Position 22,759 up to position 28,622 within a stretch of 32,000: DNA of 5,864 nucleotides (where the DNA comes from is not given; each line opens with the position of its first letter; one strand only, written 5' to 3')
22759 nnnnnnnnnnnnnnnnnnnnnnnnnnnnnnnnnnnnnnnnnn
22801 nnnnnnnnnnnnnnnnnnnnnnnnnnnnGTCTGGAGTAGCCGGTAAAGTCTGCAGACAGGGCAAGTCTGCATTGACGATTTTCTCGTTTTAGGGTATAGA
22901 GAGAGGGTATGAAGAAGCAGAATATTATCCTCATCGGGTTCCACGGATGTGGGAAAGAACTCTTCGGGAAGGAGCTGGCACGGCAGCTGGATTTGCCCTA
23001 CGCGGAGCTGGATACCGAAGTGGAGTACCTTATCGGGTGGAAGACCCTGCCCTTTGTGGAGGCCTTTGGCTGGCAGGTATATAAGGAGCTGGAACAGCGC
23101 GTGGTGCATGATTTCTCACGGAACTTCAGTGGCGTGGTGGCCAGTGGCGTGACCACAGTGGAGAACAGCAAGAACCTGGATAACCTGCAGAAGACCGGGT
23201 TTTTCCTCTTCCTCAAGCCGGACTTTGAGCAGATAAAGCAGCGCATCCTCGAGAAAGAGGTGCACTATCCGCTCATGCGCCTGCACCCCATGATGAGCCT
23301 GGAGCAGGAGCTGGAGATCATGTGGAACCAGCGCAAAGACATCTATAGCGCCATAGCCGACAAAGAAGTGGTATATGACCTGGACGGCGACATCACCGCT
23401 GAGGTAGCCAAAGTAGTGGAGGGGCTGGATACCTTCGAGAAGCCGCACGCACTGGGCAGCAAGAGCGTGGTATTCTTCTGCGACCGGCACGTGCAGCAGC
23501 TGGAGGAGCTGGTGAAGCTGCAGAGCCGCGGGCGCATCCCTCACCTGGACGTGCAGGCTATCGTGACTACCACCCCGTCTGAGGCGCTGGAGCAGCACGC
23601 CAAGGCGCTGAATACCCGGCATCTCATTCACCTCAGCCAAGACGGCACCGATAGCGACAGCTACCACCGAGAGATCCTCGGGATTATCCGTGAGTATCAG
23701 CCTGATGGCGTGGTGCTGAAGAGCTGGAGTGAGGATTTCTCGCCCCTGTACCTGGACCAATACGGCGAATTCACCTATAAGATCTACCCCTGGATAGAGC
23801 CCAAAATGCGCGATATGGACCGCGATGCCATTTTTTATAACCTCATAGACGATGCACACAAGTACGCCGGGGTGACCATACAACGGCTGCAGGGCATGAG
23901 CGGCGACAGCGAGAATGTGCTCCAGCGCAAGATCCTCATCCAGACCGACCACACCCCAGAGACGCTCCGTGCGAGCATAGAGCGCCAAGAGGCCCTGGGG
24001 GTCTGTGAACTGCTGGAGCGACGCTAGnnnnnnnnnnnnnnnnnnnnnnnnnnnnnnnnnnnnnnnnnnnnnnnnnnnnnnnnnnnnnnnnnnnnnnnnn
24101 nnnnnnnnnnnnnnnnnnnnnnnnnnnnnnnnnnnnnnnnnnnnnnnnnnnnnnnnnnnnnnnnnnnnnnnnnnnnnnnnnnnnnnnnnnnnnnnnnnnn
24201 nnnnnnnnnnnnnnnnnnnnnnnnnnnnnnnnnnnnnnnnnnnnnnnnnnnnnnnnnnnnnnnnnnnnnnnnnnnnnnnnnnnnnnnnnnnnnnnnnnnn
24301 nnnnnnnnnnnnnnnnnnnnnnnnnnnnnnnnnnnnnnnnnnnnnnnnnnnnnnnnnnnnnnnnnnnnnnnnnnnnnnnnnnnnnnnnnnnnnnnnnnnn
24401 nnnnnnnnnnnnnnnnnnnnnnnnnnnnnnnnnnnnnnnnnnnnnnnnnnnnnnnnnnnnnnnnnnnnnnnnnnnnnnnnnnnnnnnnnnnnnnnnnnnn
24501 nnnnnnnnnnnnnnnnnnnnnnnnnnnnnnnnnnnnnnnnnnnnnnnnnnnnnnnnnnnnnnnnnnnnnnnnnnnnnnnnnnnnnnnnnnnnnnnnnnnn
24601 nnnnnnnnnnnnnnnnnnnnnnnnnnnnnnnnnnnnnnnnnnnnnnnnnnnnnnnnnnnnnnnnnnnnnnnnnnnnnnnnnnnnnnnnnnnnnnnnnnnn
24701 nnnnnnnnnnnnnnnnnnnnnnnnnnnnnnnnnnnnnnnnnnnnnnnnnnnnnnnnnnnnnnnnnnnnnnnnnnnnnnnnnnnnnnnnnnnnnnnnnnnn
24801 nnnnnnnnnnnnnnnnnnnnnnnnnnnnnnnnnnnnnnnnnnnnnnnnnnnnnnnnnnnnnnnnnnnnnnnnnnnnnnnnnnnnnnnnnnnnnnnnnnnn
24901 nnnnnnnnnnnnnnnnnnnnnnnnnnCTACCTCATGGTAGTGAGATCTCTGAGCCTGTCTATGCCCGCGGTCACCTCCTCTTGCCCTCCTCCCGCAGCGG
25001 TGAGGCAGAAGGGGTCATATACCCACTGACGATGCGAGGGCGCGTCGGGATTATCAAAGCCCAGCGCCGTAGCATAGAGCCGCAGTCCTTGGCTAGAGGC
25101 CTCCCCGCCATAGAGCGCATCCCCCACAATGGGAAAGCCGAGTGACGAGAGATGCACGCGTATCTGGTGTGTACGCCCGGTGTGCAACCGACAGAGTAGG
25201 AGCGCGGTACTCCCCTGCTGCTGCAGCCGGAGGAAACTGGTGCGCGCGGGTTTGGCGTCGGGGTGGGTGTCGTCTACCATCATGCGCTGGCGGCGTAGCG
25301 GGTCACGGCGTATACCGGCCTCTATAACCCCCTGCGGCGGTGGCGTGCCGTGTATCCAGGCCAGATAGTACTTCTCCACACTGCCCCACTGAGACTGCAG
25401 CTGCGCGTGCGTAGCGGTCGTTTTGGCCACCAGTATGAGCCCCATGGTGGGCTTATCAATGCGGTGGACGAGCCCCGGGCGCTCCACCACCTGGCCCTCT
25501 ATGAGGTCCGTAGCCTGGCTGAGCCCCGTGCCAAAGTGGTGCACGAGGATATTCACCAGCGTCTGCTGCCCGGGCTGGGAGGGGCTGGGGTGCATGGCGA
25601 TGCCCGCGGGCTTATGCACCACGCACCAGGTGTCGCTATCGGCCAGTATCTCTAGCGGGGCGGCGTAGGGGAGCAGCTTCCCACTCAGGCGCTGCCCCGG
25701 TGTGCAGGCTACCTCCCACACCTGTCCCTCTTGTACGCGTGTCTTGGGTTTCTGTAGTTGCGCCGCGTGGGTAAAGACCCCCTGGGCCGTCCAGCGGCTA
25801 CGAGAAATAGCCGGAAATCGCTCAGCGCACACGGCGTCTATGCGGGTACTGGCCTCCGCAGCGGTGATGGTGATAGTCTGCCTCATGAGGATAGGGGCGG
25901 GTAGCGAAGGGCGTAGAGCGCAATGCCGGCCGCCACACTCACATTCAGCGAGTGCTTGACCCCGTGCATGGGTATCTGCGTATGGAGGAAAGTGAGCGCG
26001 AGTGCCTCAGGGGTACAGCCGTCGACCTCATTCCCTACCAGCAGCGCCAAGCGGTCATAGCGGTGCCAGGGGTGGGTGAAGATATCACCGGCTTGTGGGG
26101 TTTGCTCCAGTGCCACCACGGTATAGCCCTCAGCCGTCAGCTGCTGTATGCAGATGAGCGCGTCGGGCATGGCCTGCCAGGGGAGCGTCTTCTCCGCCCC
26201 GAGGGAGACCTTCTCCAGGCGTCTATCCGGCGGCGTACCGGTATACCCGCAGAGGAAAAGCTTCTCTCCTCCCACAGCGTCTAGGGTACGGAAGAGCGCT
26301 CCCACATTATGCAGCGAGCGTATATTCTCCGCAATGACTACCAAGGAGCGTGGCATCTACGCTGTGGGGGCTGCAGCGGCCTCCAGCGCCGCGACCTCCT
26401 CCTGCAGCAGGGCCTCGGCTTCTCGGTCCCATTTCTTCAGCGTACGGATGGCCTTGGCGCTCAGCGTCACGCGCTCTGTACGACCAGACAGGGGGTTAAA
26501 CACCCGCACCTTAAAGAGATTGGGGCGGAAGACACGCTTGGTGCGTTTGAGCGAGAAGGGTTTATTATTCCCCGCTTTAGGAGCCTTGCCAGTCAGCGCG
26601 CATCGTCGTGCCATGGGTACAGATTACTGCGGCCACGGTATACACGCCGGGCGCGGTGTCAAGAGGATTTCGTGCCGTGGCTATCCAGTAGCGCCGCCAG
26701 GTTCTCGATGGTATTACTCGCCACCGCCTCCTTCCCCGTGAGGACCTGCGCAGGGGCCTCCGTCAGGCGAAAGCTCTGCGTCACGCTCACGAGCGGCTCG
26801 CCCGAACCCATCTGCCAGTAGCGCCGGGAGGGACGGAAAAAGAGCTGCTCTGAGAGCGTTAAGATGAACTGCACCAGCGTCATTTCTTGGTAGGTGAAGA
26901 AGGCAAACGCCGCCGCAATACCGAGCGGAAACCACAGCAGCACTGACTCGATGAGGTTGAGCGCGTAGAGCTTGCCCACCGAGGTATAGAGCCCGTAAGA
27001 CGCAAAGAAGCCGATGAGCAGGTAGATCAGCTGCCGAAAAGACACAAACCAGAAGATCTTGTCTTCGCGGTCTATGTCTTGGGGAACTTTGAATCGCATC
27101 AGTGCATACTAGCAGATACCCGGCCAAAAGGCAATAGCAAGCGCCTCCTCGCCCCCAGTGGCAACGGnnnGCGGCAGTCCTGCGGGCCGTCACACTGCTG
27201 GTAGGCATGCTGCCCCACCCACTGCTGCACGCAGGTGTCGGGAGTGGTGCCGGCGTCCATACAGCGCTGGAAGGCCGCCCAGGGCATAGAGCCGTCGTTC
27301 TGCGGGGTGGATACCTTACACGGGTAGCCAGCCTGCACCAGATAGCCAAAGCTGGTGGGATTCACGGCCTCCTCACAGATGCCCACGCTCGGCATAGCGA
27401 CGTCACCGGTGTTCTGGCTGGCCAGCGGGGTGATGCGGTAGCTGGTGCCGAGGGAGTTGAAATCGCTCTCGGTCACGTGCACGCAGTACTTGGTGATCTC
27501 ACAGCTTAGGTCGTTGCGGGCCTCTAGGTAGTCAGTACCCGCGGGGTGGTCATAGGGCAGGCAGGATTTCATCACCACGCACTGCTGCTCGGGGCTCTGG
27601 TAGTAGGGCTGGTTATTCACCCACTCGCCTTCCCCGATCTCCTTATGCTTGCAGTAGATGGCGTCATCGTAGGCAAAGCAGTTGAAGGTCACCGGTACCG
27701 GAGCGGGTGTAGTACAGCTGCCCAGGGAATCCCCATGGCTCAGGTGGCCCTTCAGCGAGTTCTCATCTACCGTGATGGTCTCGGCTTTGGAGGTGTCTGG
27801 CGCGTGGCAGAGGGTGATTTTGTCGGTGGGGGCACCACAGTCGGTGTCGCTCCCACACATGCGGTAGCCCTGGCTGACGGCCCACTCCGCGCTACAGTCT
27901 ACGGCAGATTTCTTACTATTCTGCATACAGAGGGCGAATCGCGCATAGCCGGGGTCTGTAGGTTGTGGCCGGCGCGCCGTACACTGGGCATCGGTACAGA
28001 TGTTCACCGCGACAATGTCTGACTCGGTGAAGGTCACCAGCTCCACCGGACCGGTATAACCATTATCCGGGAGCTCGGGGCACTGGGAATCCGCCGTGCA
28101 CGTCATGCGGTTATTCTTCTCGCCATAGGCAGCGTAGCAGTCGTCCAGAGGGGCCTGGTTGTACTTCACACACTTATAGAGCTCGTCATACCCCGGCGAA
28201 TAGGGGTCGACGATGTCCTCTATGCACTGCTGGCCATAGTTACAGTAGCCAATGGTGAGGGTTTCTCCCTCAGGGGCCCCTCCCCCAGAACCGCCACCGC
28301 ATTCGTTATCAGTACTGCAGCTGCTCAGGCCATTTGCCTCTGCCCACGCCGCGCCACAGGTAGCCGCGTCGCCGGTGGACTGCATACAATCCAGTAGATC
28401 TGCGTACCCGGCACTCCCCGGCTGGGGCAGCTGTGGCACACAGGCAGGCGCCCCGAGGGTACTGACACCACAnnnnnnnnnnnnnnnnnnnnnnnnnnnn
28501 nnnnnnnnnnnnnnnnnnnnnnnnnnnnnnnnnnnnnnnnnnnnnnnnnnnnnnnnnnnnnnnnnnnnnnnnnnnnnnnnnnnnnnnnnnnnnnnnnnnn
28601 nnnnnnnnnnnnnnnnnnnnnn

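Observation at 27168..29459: Large secreted protein with four copies of a six-cysteine module after a propeller-like domain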

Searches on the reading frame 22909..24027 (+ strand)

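Call 13: search_protein_families(library=pfam, proteins=[window:22909-24027:+], max_evalue=0.001)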
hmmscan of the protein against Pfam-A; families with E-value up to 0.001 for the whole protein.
window:22909-24027:+ (372 aa): 2 families
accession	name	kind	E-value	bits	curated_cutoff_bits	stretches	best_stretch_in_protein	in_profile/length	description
PF01202.28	SKI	-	1.8e-22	80.6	22.1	1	13-157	2-143/159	Shikimate kinase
PF00551.24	Formyl_trans_N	-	0.00043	20.5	26.1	1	187-364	3-176/181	Formyl transferase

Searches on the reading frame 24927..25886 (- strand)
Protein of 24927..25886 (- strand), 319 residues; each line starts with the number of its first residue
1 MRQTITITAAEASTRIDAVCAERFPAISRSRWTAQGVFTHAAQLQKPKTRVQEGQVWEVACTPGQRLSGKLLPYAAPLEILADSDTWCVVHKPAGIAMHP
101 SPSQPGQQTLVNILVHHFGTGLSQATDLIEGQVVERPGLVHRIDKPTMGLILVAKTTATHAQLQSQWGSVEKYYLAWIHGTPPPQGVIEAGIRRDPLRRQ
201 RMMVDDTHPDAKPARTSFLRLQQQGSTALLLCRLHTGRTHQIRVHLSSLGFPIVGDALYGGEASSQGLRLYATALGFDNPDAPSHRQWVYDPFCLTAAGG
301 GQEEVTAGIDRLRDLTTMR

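Call 13: search_protein_families(library=pfam, proteins=[window:24927-25886:-], max_evalue=0.001)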
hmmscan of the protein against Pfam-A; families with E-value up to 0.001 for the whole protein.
window:24927-25886:- (319 aa): 1 family
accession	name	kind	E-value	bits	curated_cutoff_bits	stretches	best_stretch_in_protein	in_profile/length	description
PF00849.27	PseudoU_synth_2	-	8.2e-30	104.5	26.8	1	88-248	3-152/152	RNA pseudouridylate synthase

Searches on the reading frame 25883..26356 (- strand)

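Call 13: search_protein_families(library=pfam, proteins=[window:25883-26356:-], max_evalue=0.001)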
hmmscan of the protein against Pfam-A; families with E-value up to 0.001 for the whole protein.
window:25883-26356:- (157 aa): 1 family
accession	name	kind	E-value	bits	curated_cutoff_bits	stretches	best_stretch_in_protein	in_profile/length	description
PF00588.24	SpoU_methylase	-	8.2e-30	104.2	29.7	1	5-148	2-142/142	SpoU rRNA Methylase family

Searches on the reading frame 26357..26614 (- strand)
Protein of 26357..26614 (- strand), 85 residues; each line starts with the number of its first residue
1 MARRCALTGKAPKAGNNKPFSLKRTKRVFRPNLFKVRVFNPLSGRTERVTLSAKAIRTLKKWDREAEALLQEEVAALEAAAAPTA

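Call 13: search_protein_families(library=pfam, proteins=[window:26357-26614:-], max_evalue=0.001)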
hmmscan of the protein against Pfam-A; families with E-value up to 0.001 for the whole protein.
window:26357-26614:- (85 aa): 1 family
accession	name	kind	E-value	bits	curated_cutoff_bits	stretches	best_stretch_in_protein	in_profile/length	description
PF00830.24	Ribosomal_L28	-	1.8e-18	66.7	27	1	3-61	1-59/60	Ribosomal L28 family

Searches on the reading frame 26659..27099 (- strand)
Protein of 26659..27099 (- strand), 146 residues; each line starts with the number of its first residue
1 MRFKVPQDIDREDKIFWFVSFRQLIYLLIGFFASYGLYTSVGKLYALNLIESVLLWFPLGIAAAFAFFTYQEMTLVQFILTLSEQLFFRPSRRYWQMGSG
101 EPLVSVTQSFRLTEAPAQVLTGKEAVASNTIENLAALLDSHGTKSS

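Call 13: search_protein_families(library=pfam, proteins=[window:26659-27099:-], max_evalue=0.001)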
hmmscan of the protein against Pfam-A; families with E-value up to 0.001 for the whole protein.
window:26659-27099:- (146 aa): 1 family
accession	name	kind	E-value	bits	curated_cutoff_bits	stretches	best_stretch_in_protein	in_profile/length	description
PF12666.12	PrgI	-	3.5e-13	50.3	27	1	4-94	1-90/91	PrgI family protein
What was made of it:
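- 26659..27099 (-): Next gene downstream, 68 nt away on the same strand: a PrgI-family (VirB3-like) type IV secretion membrane protein. Context only; a functional link is hypothetical. Pfam PF12666, E 3.5e-13 (call 13).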

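Call 73: list_cluster_members(proteins=[P0001, P0005, P0006, L012:2374-4428:+, window:26659-27099:-])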
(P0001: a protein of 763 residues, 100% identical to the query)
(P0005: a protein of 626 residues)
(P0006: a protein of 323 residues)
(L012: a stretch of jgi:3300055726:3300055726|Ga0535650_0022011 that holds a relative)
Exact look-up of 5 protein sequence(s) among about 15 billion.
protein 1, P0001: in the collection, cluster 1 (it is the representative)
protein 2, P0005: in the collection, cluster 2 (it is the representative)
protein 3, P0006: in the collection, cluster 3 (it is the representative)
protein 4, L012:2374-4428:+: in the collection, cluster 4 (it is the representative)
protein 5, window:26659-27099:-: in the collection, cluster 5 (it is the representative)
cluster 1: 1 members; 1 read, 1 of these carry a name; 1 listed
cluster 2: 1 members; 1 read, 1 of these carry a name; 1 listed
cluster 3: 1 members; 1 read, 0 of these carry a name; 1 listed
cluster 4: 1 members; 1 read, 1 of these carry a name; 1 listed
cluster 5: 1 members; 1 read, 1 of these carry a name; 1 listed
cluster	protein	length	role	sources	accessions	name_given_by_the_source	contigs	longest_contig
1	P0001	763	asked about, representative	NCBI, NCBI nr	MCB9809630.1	hypothetical protein H6771_01470 [Candidatus Peribacteria bacterium] | hypothetical protein [Candidatus Peribacteria bacterium]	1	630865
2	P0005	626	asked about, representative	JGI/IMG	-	hypothetical protein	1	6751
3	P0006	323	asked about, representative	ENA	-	-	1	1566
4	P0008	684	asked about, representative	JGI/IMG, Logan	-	conjugal transfer ATP-binding protein TraC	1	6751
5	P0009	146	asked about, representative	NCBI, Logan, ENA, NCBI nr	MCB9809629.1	PrgI family protein [Candidatus Peribacteria bacterium]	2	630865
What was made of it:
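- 26659..27099 (-): NCBI names it PrgI family protein (call 73).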

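Call 74: find_encoding_contigs(protein=window:26659-27099:-, flank=10000, max_places=4)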
Protein window:26659-27099:- (146 aa): 3 contigs read that carry it; 3 places shown.
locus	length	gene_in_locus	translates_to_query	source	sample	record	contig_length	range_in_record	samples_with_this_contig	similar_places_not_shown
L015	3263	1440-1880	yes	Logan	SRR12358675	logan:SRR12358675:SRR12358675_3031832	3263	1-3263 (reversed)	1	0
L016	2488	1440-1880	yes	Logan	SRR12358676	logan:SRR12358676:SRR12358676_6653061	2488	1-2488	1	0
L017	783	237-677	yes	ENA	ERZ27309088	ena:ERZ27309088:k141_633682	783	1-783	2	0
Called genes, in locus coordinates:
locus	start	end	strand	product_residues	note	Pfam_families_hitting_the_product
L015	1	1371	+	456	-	?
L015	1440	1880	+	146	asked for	PF12666:PrgI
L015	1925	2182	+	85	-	PF00830:Ribosomal_L28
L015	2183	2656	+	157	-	PF00588:SpoU_methylase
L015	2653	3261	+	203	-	?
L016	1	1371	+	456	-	?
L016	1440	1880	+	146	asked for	PF12666:PrgI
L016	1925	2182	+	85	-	PF00830:Ribosomal_L28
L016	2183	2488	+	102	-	?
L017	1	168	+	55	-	?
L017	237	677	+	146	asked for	PF12666:PrgI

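Call 85: search_protein_families(library=pfam, proteins=[P0008], max_evalue=0.01)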
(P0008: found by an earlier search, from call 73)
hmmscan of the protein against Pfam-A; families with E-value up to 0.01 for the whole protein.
P0008 (684 aa): 3 families
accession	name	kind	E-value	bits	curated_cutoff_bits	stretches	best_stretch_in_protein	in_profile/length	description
PF19044.6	P-loop_TraG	-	4.9e-23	81.9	25.8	1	337-642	27-343/413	TraG P-loop domain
PF12846.13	AAA_10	-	1.4e-08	34.6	27.5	1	338-390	20-75/362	AAA-like domain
PF01935.23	DUF87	-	1.5e-08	35.4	23.2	1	344-406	28-92/220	Helicase HerA, central domain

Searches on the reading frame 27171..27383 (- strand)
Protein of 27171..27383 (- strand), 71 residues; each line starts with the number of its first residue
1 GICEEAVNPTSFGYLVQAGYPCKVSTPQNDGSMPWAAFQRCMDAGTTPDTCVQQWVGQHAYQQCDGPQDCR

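Call 12: search_protein_families(library=pfam, proteins=[window:27171-27383:-], max_evalue=10)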
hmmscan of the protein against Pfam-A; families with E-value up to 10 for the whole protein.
seq(71 aa): 0 families

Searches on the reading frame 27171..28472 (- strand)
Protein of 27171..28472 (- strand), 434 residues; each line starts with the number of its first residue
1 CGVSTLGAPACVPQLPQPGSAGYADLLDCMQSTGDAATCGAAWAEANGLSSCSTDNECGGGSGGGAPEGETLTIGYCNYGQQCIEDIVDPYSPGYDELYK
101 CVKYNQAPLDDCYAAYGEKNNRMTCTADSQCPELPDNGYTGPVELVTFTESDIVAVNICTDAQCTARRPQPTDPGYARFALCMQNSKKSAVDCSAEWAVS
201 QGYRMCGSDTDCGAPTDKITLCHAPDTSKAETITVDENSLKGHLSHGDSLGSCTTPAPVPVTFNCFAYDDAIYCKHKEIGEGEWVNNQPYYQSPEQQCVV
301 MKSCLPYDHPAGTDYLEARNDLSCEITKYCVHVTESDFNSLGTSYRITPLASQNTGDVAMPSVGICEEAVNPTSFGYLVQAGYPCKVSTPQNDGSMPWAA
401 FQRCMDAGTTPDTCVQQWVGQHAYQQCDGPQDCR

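Call 9: find_homologous_proteins(query=window:27171-28472:-, max_evalue=10)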
Query seq(434 aa): 3150 candidates shared short words with the query, none scored E <= 10.

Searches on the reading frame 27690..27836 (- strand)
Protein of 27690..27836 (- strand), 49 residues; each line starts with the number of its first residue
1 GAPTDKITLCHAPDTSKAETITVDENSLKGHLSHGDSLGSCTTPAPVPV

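Call 12: search_protein_families(library=pfam, proteins=[window:27690-27836:-], max_evalue=10)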
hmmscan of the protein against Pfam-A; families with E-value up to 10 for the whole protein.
seq(49 aa): 0 families
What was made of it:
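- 27705..27827 (-): aa 545-585: small two-Cys motif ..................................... Predicted strand-strand-helix. Absent from the homologue P0005. No Pfam match (call 12).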

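Call 57: search_dna_similar(query=window:27705-27836:-, collection=plasmids, mode=protein, max_evalue=1, max_rows=15)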
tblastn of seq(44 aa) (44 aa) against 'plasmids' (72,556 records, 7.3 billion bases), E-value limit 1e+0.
Records with a match: 1; places in all: 1; records where one place covers at least 80% of the query: 1.
Best place of each record, by identity: <60% 1.
By first word of the organism name: Rufibacter 1.
By predicted mobility (MOB-suite, as given by PLSDB): mobilizable 1.
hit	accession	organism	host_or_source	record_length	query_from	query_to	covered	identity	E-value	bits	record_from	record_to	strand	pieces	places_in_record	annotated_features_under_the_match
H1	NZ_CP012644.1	Rufibacter tibetensis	soil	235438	2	41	91%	40.0%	5e-3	39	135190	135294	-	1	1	thrombospondin type 3 repeat-containing protein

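Call 58: get_annotated_region(hit=H1, flank=1500)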
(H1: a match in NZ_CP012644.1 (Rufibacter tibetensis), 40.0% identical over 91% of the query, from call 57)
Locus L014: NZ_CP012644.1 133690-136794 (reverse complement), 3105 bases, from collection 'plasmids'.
description: Rufibacter tibetensis strain 1351 plasmid 1, complete sequence
organism: Rufibacter tibetensis (NCBI taxid 512763)
taxonomy: Bacteria; Bacteroidota; Cytophagia; Cytophagales; Hymenobacteraceae; Rufibacter; Rufibacter tibetensis
host: -; source: soil; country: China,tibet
typing (MOB-suite, as given by PLSDB): mobilizable; replicon rep_cluster_1275; relaxase MOBB
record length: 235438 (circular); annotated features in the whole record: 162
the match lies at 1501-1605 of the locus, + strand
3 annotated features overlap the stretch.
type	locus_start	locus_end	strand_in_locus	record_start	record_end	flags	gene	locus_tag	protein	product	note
CDS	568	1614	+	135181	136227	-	-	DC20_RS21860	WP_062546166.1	thrombospondin type 3 repeat-containing protein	-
CDS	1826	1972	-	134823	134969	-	-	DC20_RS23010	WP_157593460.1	hypothetical protein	-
CDS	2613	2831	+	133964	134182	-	-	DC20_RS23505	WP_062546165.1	hypothetical protein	-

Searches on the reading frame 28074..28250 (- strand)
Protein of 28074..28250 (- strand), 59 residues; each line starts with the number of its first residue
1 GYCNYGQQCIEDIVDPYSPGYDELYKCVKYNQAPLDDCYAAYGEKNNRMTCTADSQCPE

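Call 12: search_protein_families(library=pfam, proteins=[window:28074-28250:-], max_evalue=10)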
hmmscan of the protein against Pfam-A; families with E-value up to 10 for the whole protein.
seq(59 aa): 1 family
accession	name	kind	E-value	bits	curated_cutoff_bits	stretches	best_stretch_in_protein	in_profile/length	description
PF18345.7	zf_CCCH_4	-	0.77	10.4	29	1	1-9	7-15/19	Zinc finger domain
